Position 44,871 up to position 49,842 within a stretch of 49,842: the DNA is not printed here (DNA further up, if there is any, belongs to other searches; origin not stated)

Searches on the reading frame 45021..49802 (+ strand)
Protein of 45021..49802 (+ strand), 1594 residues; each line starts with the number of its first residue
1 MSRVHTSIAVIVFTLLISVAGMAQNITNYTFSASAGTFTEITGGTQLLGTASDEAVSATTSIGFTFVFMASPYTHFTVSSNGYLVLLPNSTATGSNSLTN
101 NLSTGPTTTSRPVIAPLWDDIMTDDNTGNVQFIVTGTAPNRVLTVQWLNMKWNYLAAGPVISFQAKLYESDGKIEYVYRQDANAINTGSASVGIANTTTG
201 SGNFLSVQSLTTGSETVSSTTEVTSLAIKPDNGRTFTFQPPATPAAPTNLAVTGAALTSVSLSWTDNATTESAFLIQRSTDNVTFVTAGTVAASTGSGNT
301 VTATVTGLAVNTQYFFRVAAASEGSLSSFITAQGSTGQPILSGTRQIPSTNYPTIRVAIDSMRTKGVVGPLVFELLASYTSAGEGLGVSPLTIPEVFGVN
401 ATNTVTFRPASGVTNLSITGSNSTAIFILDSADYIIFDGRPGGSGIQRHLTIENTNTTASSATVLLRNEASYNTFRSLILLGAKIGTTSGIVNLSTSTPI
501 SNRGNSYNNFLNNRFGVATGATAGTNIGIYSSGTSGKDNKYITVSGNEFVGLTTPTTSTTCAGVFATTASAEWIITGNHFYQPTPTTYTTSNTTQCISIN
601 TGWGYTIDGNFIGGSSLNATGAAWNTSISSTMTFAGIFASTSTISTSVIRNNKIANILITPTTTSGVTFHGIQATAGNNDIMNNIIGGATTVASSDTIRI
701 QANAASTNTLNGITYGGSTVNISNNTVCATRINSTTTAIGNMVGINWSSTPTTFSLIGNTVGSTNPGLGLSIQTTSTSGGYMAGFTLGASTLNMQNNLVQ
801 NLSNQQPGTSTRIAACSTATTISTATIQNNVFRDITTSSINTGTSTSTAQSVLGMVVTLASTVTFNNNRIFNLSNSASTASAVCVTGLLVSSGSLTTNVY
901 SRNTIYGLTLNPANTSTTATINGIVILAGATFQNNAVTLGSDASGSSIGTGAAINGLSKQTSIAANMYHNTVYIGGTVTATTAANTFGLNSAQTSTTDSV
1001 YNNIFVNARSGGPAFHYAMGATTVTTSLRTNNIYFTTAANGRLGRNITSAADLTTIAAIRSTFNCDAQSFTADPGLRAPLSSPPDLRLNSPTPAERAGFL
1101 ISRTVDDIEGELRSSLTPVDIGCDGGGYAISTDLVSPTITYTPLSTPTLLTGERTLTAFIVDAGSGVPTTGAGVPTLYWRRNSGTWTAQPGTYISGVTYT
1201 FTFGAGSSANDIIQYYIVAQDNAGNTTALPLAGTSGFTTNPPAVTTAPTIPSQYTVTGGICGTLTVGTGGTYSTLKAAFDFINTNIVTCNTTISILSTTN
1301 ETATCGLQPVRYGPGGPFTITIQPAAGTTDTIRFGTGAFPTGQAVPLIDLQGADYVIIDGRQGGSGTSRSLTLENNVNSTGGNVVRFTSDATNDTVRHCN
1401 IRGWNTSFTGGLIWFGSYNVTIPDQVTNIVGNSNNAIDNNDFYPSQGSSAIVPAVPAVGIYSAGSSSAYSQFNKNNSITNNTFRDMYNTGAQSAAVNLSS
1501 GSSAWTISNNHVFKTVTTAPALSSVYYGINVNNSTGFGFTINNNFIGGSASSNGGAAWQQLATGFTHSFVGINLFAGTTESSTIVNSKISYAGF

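Call 9: search_protein_families(library=phrogs, proteins=[window:45021-49802:+], max_evalue=0.001)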
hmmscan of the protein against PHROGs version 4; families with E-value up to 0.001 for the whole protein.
window:45021-49802:+ (1594 aa): 0 families

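Call 11: search_protein_families(library=pfam, proteins=[window:45021-49802:+], max_evalue=0.01)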
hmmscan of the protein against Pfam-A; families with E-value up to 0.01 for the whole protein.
window:45021-49802:+ (1594 aa): 3 families
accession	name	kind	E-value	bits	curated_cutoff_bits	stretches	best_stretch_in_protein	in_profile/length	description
PF16656.11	Pur_ac_phosph_N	-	2e-09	38.3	30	1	249-323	5-83/93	Purple acid Phosphatase, N-terminal domain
PF00041.27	fn3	-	9.1e-08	32.7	25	1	246-325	2-76/84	Fibronectin type III domain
PF16655.11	PhoD_N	-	0.00061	20.7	30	1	275-323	33-81/90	PhoD-like phosphatase, N-terminal domain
